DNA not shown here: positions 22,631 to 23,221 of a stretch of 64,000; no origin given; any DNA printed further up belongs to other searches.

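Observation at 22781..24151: No stop codon between an IlvN-like ACT domain and ketol-acid reductoisomerase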

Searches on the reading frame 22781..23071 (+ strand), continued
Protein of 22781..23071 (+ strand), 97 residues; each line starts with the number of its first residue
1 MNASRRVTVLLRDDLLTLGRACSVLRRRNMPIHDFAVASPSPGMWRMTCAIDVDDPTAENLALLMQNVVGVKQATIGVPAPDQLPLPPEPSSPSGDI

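Call 53: predict_structure(alignment_id=A6)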
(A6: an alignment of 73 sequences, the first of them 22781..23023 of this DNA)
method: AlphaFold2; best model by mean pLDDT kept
length: 81 residues; sequences in the alignment: 73
mean_pLDDT: 89.9   pTM: 0.75
mean pLDDT of the five models: 89.9, 89.5, 88.7, 88.3, 86.4
residues with pLDDT >= 90: 65; 70-90: 12; 50-70: 2; < 50: 2
segments of 3 or more residues with pLDDT < 50: none
pLDDT, mean of each block of 10 residues (from residue 1): 87 94 91 92 94 91 94 83 37
secondary structure, 60 per line:
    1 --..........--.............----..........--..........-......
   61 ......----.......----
elements in order: E3-12 H15-27 E32-41 E44-53 H55-66 E71-77

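Call 56: fold_search(model_id=the predicted structure, library=pdb)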
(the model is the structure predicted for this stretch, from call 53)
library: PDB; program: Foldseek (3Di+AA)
matches with E <= 10: 1792; with E <= 0.001: 43
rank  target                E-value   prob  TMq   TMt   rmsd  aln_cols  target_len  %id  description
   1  2p9c_A                3.5e-05  1.00  0.79  0.17   2.8        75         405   17  Crystal structure of serine bound G336V mutant of E.coli phosphoglycerate dehydrogenase (released 2007-04-24)
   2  3ibw_A                3.8e-05  1.00  0.82  0.84   1.8        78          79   13  Crystal Structure of the ACT domain from GTP pyrophosphokinase of Chlorobium tepidum. Northeast Structural Genomics Co (released 2009-07-28)
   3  1sc6_C                4.6e-05  1.00  0.81  0.19   2.8        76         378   17  Crystal Structure of W139G D-3-Phosphoglycerate dehydrogenase complexed with NAD+ (released 2005-02-22)
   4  1sc6_D                5.5e-05  1.00  0.81  0.18   2.7        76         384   17  Crystal Structure of W139G D-3-Phosphoglycerate dehydrogenase complexed with NAD+ (released 2005-02-22)
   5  6lxg_MODEL_1_A        7.1e-05  1.00  0.83  0.85   1.8        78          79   18  NMR solution structure of regulatory ACT domain of the Mycobacterium tuberculosis Rel protein (released 2020-11-04)
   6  3ibw_B                7.6e-05  1.00  0.82  0.86   1.9        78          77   13  Crystal Structure of the ACT domain from GTP pyrophosphokinase of Chlorobium tepidum. Northeast Structural Genomics Co (released 2009-07-28)
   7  6u9d_S                7.6e-05  1.00  0.82  0.29   1.8        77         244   18  Saccharomyces cerevisiae acetohydroxyacid synthase (released 2020-07-15)
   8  2p9e_D                1.0e-04  1.00  0.80  0.18   2.8        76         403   17  Crystal Structure of G336V mutant of E.coli phosphoglycerate dehydrogenase (released 2007-04-24)
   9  6u9d_O                1.1e-04  1.00  0.82  0.30   1.6        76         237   18  Saccharomyces cerevisiae acetohydroxyacid synthase (released 2020-07-15)
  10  5ypp_A                1.1e-04  1.00  0.77  0.70   2.1        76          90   10  Crystal structure of IlvN.Val-1a (released 2018-09-19)
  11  5ypp_E                1.1e-04  1.00  0.76  0.69   2.1        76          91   10  Crystal structure of IlvN.Val-1a (released 2018-09-19)
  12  6u9d_X                1.2e-04  1.00  0.82  0.30   1.8        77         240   18  Saccharomyces cerevisiae acetohydroxyacid synthase (released 2020-07-15)
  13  1sc6_B                1.2e-04  1.00  0.80  0.18   2.9        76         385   17  Crystal Structure of W139G D-3-Phosphoglycerate dehydrogenase complexed with NAD+ (released 2005-02-22)
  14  2p9e_B                1.3e-04  1.00  0.81  0.18   2.8        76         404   17  Crystal Structure of G336V mutant of E.coli phosphoglycerate dehydrogenase (released 2007-04-24)
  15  3lgh_D                1.4e-04  1.00  0.80  0.83   1.7        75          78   12  Crystal structure of NikR from Helicobacter pylori with variable Ni site coordination (released 2010-09-15)
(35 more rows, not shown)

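Call 58: find_encoding_contigs(protein=P0187, flank=1500, max_places=2)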
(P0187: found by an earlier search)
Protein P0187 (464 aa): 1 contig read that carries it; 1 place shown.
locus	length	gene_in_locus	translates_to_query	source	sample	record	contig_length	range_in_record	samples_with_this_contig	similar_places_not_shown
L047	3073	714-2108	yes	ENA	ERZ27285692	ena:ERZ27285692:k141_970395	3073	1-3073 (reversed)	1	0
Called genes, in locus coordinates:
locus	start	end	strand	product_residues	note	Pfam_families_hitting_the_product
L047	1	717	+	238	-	?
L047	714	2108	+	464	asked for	PF02826:2-Hacid_dh_C (weak), PF03807:F420_oxidored (weak), PF07991:KARI_N, PF01450:KARI_C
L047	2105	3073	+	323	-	?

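Call 63: find_encoding_contigs(protein=P0186, flank=2500, max_places=3)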
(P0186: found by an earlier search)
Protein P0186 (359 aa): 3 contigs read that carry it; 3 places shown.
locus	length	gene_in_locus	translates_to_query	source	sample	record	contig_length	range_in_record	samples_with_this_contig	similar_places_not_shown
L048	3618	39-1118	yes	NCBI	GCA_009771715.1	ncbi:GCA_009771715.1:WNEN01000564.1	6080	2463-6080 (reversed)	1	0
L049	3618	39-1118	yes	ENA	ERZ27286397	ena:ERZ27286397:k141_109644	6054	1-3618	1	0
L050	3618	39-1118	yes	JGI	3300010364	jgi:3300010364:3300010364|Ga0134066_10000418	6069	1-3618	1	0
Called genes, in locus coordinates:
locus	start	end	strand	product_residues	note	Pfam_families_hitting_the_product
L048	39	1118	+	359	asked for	PF02826:2-Hacid_dh_C (weak), PF03807:F420_oxidored (weak), PF07991:KARI_N, PF01450:KARI_C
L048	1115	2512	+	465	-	PF00330:Aconitase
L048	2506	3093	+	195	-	PF00694:Aconitase_C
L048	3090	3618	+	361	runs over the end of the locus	PF00180:Iso_dh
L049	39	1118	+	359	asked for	PF02826:2-Hacid_dh_C (weak), PF03807:F420_oxidored (weak), PF07991:KARI_N, PF01450:KARI_C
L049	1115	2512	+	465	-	PF00330:Aconitase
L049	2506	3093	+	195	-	PF00694:Aconitase_C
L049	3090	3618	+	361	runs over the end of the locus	PF00180:Iso_dh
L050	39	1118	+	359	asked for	PF02826:2-Hacid_dh_C (weak), PF03807:F420_oxidored (weak), PF07991:KARI_N, PF01450:KARI_C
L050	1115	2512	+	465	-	PF00330:Aconitase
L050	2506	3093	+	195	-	PF00694:Aconitase_C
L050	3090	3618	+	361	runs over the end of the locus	PF00180:Iso_dh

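Call 70: find_encoding_contigs(protein=P0197, flank=2500, max_places=2)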
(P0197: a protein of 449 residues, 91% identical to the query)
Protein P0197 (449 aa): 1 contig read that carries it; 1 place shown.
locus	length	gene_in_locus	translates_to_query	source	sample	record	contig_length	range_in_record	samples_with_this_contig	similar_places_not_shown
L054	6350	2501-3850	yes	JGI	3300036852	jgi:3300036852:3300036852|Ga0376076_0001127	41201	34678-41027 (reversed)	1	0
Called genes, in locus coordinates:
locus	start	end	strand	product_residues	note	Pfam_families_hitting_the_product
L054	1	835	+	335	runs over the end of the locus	?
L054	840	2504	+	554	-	PF02776:TPP_enzyme_N, PF00205:TPP_enzyme_M, PF02775:TPP_enzyme_C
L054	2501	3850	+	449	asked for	PF02826:2-Hacid_dh_C (faint), PF03446:NAD_binding_2 (weak), PF03807:F420_oxidored (weak), PF07991:KARI_N, PF01450:KARI_C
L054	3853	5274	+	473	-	PF00330:Aconitase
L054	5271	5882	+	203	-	PF00694:Aconitase_C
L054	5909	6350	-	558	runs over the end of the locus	PF00920:ILVD_EDD_N, PF24877:ILV_EDD_C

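Call 72: list_cluster_members(proteins=[P0009, P0013, P0010, P0008, P0024, P0033])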
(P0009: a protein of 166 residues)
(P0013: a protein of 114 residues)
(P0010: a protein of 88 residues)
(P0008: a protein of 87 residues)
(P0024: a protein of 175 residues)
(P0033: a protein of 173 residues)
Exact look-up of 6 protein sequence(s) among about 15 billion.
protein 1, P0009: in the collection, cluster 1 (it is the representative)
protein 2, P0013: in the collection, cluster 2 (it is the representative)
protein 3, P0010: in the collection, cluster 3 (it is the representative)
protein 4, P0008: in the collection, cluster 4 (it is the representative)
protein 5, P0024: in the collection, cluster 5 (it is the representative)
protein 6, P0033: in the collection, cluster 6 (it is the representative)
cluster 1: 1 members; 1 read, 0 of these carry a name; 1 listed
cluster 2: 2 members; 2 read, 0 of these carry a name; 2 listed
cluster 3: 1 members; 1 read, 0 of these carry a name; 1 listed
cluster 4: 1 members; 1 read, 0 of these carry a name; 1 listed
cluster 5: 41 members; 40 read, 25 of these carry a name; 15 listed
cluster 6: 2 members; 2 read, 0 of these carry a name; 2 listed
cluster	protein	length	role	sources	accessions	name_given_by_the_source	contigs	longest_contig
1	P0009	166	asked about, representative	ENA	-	-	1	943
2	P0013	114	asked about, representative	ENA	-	-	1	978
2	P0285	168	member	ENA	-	-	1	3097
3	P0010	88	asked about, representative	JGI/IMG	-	-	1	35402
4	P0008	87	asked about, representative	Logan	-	-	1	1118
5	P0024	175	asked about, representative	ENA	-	-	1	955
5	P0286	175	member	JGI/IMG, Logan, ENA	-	acetolactate synthase-1/3 small subunit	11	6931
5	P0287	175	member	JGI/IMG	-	acetolactate synthase-1/3 small subunit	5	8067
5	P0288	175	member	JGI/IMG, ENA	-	acetolactate synthase I/III small subunit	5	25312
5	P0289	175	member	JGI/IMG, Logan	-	acetolactate synthase-1/3 small subunit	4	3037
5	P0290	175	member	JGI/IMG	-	acetolactate synthase-1/3 small subunit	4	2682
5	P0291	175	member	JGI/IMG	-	acetolactate synthase-1/3 small subunit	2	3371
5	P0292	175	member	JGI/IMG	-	acetolactate synthase-1/3 small subunit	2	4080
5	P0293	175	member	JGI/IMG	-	acetolactate synthase-1/3 small subunit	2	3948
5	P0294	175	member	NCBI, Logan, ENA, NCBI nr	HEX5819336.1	MAG TPA: acetolactate synthase small subunit [Gemmatimonadales bacterium] | acetolactate synthase small subunit [Gemmatimonadales bacterium]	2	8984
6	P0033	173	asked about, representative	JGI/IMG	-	-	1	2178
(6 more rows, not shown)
